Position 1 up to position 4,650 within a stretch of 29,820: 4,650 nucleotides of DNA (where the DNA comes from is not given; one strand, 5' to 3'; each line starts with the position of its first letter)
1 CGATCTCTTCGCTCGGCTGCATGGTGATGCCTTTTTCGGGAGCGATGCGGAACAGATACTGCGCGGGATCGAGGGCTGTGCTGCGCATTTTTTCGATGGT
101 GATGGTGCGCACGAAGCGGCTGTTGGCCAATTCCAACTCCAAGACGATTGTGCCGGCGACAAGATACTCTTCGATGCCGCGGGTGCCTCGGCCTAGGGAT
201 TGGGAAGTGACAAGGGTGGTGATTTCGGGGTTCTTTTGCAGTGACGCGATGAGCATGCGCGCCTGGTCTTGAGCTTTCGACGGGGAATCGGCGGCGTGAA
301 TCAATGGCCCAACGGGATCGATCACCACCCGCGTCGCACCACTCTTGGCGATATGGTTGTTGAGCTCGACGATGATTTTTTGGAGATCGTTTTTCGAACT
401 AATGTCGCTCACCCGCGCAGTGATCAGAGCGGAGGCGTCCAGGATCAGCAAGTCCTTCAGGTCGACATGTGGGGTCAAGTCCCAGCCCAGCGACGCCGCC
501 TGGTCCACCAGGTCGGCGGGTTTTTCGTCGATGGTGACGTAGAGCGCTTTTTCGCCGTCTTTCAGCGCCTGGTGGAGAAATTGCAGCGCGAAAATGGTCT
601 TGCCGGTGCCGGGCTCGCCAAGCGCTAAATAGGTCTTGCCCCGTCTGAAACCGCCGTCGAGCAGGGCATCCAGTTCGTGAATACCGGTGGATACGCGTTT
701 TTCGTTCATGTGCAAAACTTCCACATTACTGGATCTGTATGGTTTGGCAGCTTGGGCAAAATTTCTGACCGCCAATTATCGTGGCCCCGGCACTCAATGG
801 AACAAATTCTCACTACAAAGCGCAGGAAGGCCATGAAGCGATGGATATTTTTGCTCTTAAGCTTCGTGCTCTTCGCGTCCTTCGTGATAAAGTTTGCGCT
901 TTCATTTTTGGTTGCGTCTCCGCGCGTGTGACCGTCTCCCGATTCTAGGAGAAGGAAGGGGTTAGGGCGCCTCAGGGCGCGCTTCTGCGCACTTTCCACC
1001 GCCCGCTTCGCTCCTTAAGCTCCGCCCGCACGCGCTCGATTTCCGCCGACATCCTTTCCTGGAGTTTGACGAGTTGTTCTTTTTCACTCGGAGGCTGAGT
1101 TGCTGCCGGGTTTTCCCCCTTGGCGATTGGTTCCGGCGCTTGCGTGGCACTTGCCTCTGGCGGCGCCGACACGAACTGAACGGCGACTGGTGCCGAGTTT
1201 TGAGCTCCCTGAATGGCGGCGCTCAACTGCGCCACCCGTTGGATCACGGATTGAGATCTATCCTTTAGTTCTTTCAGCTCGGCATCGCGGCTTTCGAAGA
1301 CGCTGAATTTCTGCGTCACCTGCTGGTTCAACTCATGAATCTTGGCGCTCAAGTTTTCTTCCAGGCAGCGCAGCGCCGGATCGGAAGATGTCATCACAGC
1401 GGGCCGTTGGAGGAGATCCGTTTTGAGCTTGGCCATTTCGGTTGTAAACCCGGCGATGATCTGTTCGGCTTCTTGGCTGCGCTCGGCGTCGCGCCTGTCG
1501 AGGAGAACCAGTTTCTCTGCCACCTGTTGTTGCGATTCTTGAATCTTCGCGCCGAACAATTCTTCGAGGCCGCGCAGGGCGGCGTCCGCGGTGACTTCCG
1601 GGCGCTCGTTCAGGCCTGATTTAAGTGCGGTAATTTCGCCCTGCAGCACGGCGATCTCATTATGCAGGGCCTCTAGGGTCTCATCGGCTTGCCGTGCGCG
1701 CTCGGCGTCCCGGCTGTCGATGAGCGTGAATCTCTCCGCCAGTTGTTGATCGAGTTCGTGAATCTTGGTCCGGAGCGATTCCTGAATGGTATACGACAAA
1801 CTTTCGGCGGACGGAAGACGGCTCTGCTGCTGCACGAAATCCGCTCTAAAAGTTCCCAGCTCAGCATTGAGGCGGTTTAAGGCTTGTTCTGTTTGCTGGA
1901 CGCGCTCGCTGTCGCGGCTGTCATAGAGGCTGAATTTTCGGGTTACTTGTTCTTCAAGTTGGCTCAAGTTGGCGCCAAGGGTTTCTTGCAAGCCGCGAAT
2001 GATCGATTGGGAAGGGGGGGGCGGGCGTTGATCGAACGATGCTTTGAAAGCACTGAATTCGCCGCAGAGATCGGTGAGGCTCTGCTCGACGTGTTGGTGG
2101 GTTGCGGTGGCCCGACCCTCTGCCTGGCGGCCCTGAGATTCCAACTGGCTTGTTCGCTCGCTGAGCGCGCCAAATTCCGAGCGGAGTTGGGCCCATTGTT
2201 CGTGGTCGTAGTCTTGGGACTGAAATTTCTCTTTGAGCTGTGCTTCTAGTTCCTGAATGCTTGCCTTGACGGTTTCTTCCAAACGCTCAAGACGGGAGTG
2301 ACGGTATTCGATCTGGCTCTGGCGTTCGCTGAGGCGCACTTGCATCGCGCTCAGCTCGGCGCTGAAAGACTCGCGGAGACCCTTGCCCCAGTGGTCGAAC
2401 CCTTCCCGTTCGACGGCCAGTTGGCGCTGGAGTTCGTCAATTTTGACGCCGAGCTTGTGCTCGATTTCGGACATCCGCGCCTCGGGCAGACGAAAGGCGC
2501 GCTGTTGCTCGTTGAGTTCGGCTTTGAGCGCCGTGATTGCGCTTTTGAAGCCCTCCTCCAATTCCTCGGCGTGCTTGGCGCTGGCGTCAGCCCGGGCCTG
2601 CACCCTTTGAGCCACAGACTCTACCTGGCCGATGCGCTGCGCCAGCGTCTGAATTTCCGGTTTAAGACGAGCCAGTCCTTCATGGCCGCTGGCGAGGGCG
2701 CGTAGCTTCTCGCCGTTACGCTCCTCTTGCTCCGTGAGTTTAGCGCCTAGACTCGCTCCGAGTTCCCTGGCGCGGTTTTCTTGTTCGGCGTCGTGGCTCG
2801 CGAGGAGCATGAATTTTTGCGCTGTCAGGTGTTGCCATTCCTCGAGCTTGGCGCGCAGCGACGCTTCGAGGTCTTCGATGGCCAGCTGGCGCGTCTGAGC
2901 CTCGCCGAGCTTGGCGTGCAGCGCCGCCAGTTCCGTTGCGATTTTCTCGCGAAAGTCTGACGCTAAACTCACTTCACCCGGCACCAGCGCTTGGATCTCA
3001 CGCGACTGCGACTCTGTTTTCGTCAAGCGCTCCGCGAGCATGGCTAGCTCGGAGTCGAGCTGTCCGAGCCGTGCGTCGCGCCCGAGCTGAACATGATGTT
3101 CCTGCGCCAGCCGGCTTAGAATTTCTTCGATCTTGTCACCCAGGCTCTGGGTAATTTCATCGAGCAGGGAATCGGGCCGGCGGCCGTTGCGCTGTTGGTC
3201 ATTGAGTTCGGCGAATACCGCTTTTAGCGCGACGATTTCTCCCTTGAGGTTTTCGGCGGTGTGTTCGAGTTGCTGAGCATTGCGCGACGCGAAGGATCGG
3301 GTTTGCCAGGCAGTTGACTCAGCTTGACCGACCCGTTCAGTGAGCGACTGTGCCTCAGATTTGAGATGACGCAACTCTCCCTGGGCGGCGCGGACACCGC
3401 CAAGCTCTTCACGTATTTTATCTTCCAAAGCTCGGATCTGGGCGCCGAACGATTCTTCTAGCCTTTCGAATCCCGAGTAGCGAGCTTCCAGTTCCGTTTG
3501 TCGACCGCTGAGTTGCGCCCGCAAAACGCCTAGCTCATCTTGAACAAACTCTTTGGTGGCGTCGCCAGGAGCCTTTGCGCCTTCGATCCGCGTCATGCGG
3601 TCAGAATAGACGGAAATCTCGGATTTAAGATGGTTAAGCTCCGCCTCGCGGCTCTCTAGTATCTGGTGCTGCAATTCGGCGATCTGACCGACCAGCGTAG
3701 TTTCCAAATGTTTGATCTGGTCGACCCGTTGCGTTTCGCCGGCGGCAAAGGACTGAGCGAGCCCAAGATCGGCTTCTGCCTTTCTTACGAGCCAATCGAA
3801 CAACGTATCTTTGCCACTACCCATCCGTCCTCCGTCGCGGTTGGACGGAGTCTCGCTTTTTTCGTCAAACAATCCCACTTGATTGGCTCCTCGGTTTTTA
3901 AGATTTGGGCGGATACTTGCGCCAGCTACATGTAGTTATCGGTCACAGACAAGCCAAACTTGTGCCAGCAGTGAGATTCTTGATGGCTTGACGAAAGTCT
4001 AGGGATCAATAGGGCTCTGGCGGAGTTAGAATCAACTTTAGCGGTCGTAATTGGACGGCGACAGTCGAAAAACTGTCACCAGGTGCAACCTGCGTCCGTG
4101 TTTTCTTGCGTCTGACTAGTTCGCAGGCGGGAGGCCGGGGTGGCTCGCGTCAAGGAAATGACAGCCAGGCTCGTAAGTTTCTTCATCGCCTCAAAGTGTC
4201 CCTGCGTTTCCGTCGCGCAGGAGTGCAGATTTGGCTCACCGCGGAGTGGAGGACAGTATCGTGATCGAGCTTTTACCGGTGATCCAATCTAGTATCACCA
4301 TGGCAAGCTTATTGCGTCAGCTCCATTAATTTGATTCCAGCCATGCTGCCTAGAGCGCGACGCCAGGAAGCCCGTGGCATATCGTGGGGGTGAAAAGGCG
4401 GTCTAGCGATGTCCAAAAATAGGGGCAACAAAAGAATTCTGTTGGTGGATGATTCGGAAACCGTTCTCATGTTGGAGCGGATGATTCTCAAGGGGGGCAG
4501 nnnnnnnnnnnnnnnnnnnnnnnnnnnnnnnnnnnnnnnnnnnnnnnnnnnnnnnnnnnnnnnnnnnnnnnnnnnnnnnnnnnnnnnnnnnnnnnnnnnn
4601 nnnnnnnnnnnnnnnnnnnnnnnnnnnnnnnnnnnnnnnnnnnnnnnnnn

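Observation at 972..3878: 968-aa nested-repeat coiled-coil protein, candidate polar or cytoskeletal scaffold for motility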

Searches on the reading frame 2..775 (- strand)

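Call 5: search_protein_families(library=pfam, proteins=[window:2-775:-], max_evalue=0.01)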
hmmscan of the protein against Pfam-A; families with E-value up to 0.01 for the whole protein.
window:2-775:- (258 aa): 12 families
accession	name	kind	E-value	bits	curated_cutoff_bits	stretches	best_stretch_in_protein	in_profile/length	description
PF06745.19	ATPase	-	2.6e-59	200.9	26.6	1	28-256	1-230/231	KaiC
PF13481.12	AAA_25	-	5.1e-10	39.7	27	1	21-181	8-175/195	AAA domain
PF07088.17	GvpD_P-loop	-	4.3e-05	23.9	24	1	44-82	8-45/189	GvpD gas vesicle protein, P-loop domain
PF03796.21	DnaB_C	-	0.00018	21.4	27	1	28-92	2-66/255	DnaB-like helicase C terminal domain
PF00154.27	RecA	-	0.00055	19.9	27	1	26-100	31-104/262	recA bacterial DNA recombination protein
PF14417.12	MEDS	-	0.0011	19.2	29.8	1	63-155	17-109/161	MEDS: MEthanogen/methylotroph, DcmR Sensory domain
PF13479.12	AAA_24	-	0.0013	19.1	27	1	47-162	3-80/195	AAA domain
PF13191.12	AAA_16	-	0.0014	19.6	32.6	1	32-184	9-160/167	AAA ATPase domain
PF25199.1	nSTAND_NTPase5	-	0.0029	17.9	34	1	44-126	39-116/145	Novel STAND NTPase 5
PF20720.3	nSTAND3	-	0.0033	17.6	27.2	0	52-81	23-52/155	Novel STAND NTPase 3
PF01695.23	IstB_IS21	-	0.0037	17.2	24.1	1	50-89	96-135/238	IstB-like ATP binding protein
PF09848.15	SLFN-g3_helicase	-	0.0097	15.7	24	0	49-92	4-49/354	Schlafen group 3, DNA/RNA helicase domain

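Call 6: search_protein_families(library=ncbifam, proteins=[window:2-775:-], max_evalue=0.01)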
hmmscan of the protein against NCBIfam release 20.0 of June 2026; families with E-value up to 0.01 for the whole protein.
window:2-775:- (258 aa): 24 families
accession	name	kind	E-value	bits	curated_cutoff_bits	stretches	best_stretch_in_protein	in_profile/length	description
NF006799.0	PRK09302.1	equivalog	1.4e-42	145.9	408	1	24-254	9-240/515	circadian clock protein KaiC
TIGR03881.1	KaiC_arch_4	hypoth_equivalog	4.4e-36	124.7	247.8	1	26-253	1-229/231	KaiC domain-containing protein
TIGR03880.1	KaiC_arch_3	hypoth_equivalog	1.3e-30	106.6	249.45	1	31-239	1-205/224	KaiC domain-containing protein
TIGR02655.1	circ_KaiC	equivalog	2.5e-30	105.6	546.25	1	27-254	2-230/484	circadian clock protein KaiC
TIGR03877.1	thermo_KaiC_1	hypoth_equivalog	1.6e-28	99.8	307.25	1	26-256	2-236/238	KaiC domain-containing protein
NF052589.1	ArlH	equivalog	4.8e-14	52.6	215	1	33-253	7-224/229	archaellum protein ArlH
NF004723.0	PRK06067.1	subfamily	3.9e-11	42.9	194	1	24-163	12-146/243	flagellar accessory protein FlaH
TIGR00416.1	sms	equivalog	1.2e-10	40.7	403.05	1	7-101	57-146/454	DNA repair protein RadA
NF006320.0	PRK08533.1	equivalog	2.9e-09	36.9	215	1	33-252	11-224/230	flagellar accessory protein FlaH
NF006861.0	PRK09361.1-1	equivalog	5.9e-08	32.5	278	1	25-94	2-71/235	DNA repair and recombination protein RadB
TIGR03878.1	thermo_KaiC_2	hypoth_equivalog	1.5e-07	31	232.2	1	53-193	43-175/259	KaiC domain-containing protein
NF004629.0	PRK05973.1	equivalog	1.7e-07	30.5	156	1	43-120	61-135/237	DNA helicase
TIGR02237.1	recomb_radB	equivalog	2.7e-07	30.7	172.4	1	35-80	1-46/210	DNA repair and recombination protein RadB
NF038214.1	IS21_help_AAA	equivalog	7.3e-06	25.8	200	1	37-120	80-165/232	IS21-like element helper ATPase IstB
NF005523.0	PRK07165.1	equivalog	1.8e-05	23.6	414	1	21-115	122-210/509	ATP F0F1 synthase subunit alpha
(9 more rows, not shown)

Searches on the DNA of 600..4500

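Call 69: search_rna_families(source=window, start=600, end=4500, threshold=evalue, max_evalue=1)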
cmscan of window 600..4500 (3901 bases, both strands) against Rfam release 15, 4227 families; matches with E-value up to 1: 1.
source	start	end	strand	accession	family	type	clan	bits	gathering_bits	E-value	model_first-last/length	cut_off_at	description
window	1412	1461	+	RF01119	sR32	Gene; snRNA; snoRNA; CD-box;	-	15.8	40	0.57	1-57/57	no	Small nucleolar RNA sR32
